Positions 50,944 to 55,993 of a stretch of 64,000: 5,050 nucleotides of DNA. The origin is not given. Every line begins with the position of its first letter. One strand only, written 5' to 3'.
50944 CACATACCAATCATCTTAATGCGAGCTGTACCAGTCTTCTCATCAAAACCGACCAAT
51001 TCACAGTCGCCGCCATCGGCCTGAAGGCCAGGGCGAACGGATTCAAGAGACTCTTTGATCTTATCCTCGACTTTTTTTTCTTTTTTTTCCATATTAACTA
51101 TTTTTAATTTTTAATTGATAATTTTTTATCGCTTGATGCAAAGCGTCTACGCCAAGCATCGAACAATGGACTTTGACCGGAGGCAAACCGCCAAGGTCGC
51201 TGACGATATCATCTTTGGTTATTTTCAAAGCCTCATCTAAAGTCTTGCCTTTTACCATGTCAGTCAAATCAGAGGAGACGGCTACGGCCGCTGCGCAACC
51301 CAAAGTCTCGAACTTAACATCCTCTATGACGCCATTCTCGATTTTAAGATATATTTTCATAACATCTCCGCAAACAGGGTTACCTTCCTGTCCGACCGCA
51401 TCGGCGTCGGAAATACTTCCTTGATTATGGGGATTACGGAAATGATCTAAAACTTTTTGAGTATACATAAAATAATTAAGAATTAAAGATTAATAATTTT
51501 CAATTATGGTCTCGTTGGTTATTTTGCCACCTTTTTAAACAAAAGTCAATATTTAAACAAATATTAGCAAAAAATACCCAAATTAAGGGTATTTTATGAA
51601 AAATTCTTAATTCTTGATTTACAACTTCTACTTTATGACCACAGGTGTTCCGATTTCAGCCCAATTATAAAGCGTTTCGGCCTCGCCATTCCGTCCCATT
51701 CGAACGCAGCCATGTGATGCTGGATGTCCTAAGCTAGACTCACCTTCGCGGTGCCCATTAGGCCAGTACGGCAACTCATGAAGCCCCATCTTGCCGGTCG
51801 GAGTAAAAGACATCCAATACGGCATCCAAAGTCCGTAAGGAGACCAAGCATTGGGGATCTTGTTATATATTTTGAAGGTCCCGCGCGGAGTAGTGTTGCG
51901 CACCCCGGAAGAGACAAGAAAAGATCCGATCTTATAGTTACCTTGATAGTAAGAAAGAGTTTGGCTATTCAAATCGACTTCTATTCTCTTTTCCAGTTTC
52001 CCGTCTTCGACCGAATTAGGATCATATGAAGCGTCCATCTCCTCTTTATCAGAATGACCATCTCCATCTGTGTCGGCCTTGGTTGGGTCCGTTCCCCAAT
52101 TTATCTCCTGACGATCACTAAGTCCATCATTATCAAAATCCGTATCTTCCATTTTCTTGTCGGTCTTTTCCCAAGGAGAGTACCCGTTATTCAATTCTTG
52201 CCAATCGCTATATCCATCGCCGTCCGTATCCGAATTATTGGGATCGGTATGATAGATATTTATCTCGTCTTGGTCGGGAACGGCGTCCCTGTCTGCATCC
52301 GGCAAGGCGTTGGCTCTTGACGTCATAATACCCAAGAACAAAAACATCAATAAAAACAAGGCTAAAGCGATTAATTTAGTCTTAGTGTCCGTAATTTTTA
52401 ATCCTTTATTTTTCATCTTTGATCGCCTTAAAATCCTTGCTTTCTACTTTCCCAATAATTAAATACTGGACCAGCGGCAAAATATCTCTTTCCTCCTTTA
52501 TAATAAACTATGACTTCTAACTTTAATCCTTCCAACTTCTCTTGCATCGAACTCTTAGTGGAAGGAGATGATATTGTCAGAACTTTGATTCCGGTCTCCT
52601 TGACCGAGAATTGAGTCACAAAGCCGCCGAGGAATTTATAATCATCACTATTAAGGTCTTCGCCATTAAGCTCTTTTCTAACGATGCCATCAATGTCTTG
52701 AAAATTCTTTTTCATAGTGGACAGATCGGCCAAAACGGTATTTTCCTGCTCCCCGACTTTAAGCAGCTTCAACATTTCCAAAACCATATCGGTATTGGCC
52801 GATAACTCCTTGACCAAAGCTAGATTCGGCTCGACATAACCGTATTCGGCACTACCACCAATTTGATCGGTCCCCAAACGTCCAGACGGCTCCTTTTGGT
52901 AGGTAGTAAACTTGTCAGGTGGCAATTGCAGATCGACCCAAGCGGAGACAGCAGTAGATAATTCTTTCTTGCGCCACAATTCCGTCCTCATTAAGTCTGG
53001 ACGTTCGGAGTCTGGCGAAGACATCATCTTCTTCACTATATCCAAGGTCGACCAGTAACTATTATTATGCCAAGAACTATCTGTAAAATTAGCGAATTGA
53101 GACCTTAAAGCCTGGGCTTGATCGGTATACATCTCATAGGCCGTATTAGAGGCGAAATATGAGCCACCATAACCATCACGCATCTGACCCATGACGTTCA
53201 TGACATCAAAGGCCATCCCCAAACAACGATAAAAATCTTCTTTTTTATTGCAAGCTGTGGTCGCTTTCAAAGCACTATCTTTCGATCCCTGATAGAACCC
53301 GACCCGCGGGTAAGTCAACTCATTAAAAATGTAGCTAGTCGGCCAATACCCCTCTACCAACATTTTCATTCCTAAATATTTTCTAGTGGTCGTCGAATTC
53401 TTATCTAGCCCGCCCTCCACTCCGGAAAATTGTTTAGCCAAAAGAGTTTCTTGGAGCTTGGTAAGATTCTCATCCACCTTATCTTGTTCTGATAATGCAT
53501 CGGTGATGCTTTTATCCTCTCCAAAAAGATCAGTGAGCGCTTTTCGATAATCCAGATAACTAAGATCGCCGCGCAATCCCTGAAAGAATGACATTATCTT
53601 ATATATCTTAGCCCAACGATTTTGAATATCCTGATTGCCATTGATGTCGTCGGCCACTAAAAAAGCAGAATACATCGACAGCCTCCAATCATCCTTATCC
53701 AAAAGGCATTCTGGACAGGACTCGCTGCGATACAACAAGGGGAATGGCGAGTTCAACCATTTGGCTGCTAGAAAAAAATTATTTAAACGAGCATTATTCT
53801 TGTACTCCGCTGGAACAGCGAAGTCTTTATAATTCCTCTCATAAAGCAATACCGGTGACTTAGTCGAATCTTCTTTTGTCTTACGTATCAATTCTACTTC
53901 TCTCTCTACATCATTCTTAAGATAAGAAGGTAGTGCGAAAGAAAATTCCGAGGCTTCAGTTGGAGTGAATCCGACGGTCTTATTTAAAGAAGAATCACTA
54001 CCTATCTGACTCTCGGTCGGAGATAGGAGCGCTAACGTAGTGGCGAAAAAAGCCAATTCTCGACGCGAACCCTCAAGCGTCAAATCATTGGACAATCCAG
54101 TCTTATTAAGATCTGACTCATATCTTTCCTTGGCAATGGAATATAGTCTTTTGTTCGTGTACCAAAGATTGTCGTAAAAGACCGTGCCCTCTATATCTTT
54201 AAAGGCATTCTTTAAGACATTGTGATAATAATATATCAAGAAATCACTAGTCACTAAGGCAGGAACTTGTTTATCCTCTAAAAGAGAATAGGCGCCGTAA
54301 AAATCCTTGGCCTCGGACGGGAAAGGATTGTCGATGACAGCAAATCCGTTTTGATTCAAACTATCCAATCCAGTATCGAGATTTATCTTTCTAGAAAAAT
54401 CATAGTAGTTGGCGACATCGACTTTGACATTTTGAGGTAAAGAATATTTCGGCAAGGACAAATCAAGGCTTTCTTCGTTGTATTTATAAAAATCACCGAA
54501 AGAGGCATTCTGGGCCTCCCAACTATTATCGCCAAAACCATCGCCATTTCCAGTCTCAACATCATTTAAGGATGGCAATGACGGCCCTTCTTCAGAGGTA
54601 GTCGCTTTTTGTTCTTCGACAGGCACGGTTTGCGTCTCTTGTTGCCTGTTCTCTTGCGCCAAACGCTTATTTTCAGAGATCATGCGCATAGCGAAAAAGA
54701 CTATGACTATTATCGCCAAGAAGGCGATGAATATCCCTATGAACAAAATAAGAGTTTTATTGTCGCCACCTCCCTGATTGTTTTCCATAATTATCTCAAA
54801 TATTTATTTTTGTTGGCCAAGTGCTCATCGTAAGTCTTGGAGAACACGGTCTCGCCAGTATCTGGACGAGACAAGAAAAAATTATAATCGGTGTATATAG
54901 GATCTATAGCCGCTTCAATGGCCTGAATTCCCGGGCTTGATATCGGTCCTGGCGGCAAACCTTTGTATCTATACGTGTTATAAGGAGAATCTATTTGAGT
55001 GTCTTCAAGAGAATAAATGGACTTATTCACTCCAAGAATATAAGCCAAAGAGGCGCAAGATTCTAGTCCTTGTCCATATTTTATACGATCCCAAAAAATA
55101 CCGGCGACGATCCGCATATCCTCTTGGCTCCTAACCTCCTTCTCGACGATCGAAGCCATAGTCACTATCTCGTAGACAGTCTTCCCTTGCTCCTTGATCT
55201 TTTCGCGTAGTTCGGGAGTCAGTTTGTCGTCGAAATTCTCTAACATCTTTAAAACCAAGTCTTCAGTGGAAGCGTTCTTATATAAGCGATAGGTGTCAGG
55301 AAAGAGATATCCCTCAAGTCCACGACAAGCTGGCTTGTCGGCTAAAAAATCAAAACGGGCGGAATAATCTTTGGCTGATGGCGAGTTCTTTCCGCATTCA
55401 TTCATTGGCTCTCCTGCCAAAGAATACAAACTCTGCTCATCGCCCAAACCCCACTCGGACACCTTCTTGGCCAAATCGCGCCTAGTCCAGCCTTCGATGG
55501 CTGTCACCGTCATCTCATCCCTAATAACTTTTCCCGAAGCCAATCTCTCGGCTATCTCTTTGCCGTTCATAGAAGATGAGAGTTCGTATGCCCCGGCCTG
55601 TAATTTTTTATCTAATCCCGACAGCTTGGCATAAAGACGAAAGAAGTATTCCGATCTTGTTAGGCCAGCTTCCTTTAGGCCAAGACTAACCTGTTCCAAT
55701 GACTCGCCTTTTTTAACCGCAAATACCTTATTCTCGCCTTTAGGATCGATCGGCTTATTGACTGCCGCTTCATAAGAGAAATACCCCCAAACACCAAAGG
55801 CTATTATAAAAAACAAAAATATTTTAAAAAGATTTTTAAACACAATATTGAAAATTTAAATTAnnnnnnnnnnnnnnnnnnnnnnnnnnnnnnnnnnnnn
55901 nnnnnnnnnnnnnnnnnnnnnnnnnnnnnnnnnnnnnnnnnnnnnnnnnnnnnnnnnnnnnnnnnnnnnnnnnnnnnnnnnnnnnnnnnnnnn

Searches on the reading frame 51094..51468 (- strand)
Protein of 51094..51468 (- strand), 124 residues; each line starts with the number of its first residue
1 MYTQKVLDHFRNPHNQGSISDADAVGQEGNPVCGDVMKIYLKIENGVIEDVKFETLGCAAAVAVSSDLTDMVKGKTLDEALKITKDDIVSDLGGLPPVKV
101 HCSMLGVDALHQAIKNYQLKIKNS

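Call 6: search_protein_families(library=pfam, proteins=[window:51094-51468:-], max_evalue=0.001)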
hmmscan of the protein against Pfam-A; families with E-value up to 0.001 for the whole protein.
window:51094-51468:- (124 aa): 1 family
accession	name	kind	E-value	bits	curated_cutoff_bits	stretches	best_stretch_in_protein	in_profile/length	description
PF01592.21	NifU_N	-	1e-48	165.1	22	1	1-122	1-125/127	NifU-like N terminal domain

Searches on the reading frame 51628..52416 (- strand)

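Call 6: search_protein_families(library=pfam, proteins=[window:51628-52416:-], max_evalue=0.001)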
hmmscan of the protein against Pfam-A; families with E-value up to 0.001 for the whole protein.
window:51628-52416:- (262 aa): 2 families
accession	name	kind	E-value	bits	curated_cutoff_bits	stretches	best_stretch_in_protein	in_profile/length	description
PF03734.19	YkuD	-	7.7e-22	78.9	23.4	1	143-261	2-146/146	L,D-transpeptidase catalytic domain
PF18884.5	TSP3_bac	-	3.2e-18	65.7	25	2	93-114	1-22/22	Bacterial TSP3 repeat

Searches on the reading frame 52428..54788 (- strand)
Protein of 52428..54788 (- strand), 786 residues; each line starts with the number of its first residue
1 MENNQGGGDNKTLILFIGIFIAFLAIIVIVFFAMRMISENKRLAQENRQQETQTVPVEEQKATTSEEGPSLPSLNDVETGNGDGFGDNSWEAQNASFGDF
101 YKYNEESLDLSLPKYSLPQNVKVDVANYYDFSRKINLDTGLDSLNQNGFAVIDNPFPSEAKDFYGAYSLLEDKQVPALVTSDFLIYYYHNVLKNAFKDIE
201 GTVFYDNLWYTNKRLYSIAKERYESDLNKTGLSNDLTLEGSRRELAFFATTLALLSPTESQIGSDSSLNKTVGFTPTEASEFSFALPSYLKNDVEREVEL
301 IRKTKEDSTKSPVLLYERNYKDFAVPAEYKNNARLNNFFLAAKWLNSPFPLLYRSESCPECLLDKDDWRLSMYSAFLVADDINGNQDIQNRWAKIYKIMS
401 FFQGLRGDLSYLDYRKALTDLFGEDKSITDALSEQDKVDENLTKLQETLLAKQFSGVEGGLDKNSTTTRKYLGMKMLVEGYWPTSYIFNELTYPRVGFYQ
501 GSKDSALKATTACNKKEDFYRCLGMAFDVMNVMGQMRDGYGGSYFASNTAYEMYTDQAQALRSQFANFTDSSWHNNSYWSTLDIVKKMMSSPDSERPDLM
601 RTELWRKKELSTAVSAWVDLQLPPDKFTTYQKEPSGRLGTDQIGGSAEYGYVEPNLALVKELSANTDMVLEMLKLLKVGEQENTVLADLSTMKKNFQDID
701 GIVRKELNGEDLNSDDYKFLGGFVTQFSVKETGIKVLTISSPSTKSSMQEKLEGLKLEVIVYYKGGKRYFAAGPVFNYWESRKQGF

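Call 6: search_protein_families(library=pfam, proteins=[window:52428-54788:-], max_evalue=0.001)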
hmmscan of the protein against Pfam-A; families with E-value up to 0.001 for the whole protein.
window:52428-54788:- (786 aa): 1 family
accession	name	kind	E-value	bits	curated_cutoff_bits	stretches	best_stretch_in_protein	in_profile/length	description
PF11369.13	DUF3160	-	4.2e-72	244.1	25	1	141-781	5-603/632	Protein of unknown function (DUF3160)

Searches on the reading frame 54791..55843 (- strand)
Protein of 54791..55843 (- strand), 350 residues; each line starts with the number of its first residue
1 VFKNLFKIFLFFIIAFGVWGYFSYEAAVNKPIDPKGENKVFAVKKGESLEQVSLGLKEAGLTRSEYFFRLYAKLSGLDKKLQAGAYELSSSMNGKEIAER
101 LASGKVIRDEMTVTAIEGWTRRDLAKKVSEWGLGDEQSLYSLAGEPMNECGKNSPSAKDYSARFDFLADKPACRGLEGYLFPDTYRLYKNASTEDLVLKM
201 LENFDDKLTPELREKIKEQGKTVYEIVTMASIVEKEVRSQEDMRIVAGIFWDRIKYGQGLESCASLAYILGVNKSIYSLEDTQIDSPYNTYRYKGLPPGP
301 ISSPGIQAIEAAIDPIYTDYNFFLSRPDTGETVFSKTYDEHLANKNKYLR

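Call 6: search_protein_families(library=pfam, proteins=[window:54791-55843:-], max_evalue=0.001)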
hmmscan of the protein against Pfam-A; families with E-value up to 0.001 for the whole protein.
window:54791-55843:- (350 aa): 1 family
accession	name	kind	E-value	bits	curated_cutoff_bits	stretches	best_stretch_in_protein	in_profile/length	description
PF02618.21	YceG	-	4.1e-80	269.6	32.4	1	41-347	1-275/275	YceG-like family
